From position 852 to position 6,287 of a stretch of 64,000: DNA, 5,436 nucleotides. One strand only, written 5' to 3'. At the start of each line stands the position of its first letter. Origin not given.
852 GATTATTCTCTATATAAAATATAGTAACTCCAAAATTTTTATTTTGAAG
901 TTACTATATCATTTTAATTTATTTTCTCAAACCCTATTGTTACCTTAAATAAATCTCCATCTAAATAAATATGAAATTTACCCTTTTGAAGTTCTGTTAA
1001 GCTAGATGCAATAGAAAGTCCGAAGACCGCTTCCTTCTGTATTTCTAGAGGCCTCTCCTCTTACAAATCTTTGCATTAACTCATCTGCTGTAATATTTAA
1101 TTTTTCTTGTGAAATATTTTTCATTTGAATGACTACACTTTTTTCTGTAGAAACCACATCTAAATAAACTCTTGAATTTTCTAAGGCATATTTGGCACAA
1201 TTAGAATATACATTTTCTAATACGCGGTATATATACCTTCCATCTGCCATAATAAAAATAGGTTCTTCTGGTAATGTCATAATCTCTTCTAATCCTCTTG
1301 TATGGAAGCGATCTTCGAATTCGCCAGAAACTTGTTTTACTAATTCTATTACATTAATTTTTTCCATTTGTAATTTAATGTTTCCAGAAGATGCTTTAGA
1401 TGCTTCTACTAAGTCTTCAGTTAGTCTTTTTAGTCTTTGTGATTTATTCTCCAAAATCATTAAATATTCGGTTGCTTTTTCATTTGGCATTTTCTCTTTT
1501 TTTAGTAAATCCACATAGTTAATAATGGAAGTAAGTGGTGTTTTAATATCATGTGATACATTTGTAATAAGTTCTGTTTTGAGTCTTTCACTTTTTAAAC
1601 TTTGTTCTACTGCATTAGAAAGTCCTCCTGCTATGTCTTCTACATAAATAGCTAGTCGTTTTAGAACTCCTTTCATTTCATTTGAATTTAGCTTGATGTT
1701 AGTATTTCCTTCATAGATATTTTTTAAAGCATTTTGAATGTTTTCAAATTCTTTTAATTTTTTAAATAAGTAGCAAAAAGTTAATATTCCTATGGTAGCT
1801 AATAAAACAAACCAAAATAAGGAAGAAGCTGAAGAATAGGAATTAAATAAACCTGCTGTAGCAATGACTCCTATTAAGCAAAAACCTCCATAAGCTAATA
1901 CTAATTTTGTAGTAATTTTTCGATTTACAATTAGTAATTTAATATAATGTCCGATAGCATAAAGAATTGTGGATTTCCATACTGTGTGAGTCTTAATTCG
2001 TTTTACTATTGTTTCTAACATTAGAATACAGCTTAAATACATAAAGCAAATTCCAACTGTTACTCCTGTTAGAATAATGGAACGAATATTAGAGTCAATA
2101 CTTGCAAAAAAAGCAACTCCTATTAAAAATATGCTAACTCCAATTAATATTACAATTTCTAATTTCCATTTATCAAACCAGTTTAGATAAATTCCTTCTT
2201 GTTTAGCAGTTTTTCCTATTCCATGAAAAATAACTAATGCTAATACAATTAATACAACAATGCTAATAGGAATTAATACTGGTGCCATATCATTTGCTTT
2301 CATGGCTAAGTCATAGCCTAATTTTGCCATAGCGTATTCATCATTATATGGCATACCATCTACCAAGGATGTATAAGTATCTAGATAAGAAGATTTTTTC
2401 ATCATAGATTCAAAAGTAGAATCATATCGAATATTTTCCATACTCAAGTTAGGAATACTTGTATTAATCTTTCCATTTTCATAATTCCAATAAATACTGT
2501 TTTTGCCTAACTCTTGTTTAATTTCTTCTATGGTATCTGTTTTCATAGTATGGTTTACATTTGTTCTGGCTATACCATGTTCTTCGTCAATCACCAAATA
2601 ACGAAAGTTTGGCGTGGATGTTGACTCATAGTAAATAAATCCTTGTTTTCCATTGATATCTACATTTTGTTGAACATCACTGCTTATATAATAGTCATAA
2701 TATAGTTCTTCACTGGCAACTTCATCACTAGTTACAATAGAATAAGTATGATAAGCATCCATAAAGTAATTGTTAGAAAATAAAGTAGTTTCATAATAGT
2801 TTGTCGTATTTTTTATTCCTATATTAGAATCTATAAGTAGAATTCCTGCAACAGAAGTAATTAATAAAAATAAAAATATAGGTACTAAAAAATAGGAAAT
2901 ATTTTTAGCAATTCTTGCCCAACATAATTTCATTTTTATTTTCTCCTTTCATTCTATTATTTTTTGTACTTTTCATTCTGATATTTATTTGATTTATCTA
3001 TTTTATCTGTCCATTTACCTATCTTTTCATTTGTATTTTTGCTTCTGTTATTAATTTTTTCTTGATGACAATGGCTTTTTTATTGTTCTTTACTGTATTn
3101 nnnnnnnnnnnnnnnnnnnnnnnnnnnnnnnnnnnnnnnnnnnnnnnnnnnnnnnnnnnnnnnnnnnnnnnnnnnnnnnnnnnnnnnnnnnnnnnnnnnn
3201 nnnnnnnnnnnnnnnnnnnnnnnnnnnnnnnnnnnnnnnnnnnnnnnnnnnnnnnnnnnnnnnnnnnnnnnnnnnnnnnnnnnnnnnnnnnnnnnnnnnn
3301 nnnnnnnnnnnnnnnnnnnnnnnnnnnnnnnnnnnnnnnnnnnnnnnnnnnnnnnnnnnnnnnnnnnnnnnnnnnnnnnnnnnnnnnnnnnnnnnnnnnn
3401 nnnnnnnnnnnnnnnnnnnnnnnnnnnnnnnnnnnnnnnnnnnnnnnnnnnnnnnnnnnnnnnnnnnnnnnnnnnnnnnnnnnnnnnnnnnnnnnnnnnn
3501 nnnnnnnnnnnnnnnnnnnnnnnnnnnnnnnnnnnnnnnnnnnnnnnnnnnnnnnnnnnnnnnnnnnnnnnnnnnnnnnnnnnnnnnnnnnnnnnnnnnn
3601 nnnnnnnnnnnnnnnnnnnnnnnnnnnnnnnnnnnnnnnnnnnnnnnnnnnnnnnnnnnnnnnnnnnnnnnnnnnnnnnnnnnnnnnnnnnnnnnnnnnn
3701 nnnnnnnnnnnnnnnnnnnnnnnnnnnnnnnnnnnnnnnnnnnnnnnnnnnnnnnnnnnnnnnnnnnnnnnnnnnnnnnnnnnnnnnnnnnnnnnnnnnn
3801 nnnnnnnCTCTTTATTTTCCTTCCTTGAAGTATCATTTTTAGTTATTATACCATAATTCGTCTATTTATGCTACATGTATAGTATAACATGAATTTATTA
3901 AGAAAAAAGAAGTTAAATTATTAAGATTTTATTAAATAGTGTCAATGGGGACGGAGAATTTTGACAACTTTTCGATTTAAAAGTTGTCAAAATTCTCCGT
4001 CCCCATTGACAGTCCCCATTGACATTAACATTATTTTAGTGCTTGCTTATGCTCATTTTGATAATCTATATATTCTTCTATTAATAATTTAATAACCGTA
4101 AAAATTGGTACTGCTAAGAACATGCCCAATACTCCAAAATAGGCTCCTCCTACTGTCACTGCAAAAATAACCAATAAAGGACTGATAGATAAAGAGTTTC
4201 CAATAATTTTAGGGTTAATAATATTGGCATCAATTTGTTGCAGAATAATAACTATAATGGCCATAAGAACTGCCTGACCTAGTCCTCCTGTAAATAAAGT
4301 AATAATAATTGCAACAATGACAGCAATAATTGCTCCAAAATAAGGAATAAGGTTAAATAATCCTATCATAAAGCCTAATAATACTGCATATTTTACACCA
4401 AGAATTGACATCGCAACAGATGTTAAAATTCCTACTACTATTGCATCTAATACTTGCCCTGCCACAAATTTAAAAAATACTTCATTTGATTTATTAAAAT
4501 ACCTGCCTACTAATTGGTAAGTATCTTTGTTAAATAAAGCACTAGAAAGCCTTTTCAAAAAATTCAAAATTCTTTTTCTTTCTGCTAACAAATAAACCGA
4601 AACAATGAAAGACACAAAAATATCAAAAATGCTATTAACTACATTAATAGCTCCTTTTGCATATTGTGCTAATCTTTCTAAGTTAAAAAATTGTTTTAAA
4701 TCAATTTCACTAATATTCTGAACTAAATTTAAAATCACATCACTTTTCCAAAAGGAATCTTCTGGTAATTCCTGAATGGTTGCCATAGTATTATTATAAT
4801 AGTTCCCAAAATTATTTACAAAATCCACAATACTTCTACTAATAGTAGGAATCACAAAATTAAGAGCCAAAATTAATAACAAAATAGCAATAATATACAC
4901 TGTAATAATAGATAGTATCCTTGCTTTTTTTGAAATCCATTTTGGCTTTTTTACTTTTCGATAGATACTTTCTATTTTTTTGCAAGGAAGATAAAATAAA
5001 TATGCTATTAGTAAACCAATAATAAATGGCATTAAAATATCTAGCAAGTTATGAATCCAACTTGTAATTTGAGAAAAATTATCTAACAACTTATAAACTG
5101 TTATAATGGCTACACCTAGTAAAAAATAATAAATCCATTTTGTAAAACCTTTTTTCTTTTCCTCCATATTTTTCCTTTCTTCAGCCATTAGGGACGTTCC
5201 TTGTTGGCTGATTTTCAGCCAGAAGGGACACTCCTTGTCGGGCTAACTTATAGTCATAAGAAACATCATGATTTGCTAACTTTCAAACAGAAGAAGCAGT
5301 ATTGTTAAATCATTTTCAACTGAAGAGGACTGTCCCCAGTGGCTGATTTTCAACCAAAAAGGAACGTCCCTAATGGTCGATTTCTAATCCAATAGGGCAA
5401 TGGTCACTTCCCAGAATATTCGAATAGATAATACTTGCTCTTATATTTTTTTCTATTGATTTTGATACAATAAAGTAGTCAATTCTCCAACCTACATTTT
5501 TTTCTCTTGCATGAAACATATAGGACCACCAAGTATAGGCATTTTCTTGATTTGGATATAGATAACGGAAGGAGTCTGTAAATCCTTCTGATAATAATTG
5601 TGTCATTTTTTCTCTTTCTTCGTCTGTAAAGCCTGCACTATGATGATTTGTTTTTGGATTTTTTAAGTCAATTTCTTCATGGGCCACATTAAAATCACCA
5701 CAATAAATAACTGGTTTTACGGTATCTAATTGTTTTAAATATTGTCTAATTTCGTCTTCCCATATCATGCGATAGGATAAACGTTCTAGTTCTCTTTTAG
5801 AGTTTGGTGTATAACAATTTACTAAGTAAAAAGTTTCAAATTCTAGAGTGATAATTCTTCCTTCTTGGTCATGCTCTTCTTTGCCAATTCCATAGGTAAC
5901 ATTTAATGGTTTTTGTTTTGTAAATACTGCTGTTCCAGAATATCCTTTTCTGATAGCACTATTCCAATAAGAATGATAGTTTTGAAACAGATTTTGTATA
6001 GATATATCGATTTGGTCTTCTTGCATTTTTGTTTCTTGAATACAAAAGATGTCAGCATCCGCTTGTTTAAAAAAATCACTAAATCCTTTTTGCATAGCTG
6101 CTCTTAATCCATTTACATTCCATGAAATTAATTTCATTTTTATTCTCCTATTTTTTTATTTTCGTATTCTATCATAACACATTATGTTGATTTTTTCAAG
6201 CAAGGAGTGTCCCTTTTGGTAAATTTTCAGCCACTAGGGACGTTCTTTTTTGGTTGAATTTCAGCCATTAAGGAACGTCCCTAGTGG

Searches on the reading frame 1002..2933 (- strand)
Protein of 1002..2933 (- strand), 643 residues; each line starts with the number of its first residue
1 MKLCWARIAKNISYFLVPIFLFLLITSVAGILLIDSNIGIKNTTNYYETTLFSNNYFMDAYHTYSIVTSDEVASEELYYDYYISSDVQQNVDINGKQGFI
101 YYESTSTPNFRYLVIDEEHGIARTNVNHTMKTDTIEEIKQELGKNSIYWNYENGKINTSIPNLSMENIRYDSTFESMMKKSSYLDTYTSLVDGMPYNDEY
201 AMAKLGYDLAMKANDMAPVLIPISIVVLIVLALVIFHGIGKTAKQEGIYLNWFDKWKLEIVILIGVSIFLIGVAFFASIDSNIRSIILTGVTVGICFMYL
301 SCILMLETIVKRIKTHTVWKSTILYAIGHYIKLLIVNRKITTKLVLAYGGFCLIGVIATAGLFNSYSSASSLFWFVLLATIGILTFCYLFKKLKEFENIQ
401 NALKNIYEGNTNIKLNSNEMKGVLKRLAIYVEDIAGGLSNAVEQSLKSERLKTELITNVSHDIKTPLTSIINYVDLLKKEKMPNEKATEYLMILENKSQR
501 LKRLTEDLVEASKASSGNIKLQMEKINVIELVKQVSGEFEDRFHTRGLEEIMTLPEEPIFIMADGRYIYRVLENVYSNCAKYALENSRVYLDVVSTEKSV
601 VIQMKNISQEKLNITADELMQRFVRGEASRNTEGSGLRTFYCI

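Call 34: search_protein_families(library=pfam, proteins=[window:1002-2933:-], max_evalue=0.001)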
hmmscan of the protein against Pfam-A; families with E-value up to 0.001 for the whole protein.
window:1002-2933:- (643 aa): 2 families
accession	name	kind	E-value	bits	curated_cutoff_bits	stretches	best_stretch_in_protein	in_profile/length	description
PF00512.31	HisKA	-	1.5e-15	57.4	26.9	1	452-517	2-66/66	His Kinase A (phospho-acceptor) domain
PF02518.31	HATPase_c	-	0.00013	22.8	26.4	0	564-637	2-75/111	Histidine kinase-, DNA gyrase B-, and HSP90-like ATPase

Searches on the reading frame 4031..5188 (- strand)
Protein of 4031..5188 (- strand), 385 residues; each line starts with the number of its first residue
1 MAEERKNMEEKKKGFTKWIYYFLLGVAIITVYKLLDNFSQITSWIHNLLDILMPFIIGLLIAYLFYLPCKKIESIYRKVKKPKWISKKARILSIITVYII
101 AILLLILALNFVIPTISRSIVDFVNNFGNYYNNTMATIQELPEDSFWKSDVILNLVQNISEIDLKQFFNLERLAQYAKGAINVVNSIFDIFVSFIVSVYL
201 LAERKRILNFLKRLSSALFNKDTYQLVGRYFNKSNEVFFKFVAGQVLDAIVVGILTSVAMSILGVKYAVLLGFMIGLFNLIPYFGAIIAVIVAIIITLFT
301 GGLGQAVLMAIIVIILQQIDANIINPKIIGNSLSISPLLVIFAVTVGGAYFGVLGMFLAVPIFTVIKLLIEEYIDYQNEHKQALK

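Call 34: search_protein_families(library=pfam, proteins=[window:4031-5188:-], max_evalue=0.001)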
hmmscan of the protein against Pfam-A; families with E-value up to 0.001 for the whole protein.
window:4031-5188:- (385 aa): 1 family
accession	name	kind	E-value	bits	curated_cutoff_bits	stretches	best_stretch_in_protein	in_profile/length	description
PF01594.21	AI-2E_transport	-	6.8e-52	177.1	34.3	1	41-373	13-326/327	AI-2E family transporter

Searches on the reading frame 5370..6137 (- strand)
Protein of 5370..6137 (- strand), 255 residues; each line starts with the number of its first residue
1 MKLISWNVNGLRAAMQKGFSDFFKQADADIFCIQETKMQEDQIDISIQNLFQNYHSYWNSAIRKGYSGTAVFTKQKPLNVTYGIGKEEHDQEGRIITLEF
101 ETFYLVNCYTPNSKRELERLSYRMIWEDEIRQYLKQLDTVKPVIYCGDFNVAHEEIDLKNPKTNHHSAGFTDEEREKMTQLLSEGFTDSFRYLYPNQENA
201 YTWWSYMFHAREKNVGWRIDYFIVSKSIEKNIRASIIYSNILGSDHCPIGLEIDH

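Call 34: search_protein_families(library=pfam, proteins=[window:5370-6137:-], max_evalue=0.001)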
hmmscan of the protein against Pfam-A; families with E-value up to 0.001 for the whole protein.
window:5370-6137:- (255 aa): 2 families
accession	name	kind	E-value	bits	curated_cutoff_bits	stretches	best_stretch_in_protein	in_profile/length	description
PF03372.29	Exo_endo_phos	-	2.9e-31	109.3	24.5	1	4-246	1-225/225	Endonuclease/Exonuclease/phosphatase family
PF14529.12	Exo_endo_phos_2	-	1.2e-06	28.8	27.4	1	104-249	2-116/117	Endonuclease-reverse transcriptase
